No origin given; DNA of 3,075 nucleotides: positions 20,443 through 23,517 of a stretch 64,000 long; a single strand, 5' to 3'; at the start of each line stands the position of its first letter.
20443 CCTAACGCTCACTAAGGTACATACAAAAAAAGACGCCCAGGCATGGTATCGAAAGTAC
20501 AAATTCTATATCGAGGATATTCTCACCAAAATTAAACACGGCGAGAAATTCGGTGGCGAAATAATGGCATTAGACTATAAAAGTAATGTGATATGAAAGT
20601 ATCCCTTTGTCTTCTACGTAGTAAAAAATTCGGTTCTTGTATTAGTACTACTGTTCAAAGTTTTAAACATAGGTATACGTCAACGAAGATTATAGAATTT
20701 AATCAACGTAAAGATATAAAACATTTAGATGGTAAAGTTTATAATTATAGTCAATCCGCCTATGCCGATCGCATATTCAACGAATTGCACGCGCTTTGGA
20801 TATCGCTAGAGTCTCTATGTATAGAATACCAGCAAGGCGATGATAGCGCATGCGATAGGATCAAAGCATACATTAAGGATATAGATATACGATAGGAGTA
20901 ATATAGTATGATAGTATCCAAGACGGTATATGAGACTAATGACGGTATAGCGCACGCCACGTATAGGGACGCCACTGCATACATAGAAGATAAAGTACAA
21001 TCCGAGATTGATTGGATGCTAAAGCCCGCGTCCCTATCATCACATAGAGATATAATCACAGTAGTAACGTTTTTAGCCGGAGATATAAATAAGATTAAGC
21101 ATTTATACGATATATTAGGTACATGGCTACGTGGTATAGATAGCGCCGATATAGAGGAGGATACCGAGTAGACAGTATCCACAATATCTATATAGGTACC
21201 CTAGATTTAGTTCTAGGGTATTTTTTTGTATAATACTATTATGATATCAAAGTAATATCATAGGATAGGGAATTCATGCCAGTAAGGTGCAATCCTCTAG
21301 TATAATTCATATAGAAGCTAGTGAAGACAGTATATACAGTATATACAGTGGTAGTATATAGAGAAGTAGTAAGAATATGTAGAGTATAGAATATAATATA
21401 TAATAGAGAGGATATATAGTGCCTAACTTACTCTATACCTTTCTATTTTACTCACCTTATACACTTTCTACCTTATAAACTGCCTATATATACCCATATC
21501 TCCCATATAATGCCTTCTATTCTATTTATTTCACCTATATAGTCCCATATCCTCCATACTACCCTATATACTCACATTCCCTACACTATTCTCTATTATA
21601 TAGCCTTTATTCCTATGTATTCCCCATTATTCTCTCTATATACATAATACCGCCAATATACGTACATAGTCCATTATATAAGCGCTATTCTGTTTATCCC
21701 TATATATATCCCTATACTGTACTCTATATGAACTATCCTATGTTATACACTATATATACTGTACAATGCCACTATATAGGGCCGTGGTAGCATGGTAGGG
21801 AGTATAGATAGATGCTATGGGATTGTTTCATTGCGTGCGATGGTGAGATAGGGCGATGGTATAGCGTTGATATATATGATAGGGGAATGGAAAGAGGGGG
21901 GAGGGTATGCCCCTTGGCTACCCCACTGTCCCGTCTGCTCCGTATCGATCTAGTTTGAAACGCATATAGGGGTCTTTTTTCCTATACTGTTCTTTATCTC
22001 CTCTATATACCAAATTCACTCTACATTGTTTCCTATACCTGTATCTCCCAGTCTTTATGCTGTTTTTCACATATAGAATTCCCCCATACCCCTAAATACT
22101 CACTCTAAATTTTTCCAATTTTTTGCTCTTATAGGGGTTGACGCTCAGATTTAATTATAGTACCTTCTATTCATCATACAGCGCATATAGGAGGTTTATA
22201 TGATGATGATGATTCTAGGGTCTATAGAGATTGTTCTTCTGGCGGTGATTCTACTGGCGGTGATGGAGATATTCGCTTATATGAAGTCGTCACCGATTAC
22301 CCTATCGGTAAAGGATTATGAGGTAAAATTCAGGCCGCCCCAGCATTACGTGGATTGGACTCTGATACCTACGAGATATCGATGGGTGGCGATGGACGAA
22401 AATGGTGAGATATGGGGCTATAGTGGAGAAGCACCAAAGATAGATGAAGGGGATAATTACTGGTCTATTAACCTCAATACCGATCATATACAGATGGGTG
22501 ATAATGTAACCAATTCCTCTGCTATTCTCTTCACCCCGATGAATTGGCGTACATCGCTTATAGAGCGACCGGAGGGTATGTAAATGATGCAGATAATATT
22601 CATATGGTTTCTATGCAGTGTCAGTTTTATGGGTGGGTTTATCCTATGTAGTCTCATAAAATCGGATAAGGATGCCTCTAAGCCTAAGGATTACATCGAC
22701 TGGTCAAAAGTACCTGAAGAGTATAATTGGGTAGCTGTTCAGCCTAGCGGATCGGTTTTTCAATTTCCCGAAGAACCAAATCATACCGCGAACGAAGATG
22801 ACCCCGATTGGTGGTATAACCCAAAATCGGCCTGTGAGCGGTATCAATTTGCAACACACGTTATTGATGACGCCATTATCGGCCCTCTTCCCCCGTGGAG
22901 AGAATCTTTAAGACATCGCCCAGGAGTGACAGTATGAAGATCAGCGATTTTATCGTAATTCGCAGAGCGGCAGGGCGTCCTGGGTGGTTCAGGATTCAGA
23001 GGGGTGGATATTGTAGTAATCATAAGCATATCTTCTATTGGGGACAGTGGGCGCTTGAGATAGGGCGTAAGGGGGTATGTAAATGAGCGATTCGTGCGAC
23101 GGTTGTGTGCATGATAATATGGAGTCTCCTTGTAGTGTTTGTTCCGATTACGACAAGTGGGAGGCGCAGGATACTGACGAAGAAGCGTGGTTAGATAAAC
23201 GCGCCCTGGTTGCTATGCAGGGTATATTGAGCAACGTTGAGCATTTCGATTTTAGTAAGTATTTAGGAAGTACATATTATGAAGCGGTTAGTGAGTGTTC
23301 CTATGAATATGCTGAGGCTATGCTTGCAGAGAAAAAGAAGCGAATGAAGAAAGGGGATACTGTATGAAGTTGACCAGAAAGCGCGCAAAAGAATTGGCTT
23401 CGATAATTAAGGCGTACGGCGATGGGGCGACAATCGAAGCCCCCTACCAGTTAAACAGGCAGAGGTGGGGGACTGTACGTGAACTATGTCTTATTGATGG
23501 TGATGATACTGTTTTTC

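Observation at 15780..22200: Possible first-injected pre-early module or long terminal repeat, bracketed by two non-coding blocks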

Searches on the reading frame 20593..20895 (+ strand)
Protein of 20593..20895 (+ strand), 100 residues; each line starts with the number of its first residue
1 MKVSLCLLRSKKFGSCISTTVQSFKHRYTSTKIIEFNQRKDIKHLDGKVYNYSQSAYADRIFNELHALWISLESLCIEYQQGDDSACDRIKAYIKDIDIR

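Call 49: search_protein_families(library=phrogs, proteins=[window:20593-20895:+], max_evalue=0.01)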
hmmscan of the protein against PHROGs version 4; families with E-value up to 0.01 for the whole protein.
window:20593-20895:+ (100 aa): 0 families

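Call 50: search_protein_families(library=pfam, proteins=[window:20593-20895:+], max_evalue=0.05)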
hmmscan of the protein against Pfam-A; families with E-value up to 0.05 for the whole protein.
window:20593-20895:+ (100 aa): 1 family
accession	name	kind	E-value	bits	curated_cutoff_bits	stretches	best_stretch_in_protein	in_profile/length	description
PF05789.16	Baculo_VP1054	-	0.0048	16.4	27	1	33-88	139-196/379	Baculovirus VP1054 protein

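Call 100: search_protein_families(library=ncbifam, proteins=[window:20593-20895:+], max_evalue=0.05)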
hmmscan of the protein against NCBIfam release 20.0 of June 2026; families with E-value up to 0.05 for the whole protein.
window:20593-20895:+ (100 aa): 0 families

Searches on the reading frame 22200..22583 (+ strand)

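Call 49: search_protein_families(library=phrogs, proteins=[window:22200-22583:+], max_evalue=0.01)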
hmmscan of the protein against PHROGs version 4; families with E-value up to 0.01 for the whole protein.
window:22200-22583:+ (127 aa): 4 families
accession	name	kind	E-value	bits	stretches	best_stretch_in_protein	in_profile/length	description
phrog_1972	-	unknown function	1.8e-10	41.7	1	48-125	34-106/160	-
phrog_15048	-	unknown function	2.6e-06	28.7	1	38-126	49-130/131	-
phrog_15430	-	unknown function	0.00098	20.4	1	56-93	13-51/146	-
phrog_21375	-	unknown function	0.0026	19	1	50-125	5-76/189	-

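Call 50: search_protein_families(library=pfam, proteins=[window:22200-22583:+], max_evalue=0.05)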
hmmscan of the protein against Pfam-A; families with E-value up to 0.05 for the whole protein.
window:22200-22583:+ (127 aa): 0 families

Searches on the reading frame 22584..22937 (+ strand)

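Call 49: search_protein_families(library=phrogs, proteins=[window:22584-22937:+], max_evalue=0.01)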
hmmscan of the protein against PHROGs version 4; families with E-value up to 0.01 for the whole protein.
window:22584-22937:+ (117 aa): 5 families
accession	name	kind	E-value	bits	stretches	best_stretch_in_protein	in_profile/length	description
phrog_1972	-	unknown function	9e-08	32.9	1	38-115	37-107/160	-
phrog_14495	-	unknown function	1.6e-06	29.1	1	29-113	47-140/140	-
phrog_21375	-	unknown function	1.2e-05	26.6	1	38-114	6-76/189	-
phrog_15048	-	unknown function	0.00034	21.8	1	35-115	57-130/131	-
phrog_15430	-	unknown function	0.0017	19.7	1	42-83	12-52/146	-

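Call 50: search_protein_families(library=pfam, proteins=[window:22584-22937:+], max_evalue=0.05)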
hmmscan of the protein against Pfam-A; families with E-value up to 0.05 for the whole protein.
window:22584-22937:+ (117 aa): 0 families

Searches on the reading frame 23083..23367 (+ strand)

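Call 49: search_protein_families(library=phrogs, proteins=[window:23083-23367:+], max_evalue=0.01)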
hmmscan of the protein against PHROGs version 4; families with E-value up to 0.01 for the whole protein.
window:23083-23367:+ (94 aa): 2 families
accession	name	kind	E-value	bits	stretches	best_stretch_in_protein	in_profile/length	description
phrog_2201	-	unknown function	7.9e-06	26.8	1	41-90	171-220/226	-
phrog_14495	-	unknown function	0.0055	17.6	1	67-90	26-49/140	-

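Call 50: search_protein_families(library=pfam, proteins=[window:23083-23367:+], max_evalue=0.05)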
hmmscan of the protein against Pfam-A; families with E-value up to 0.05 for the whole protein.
window:23083-23367:+ (94 aa): 0 families
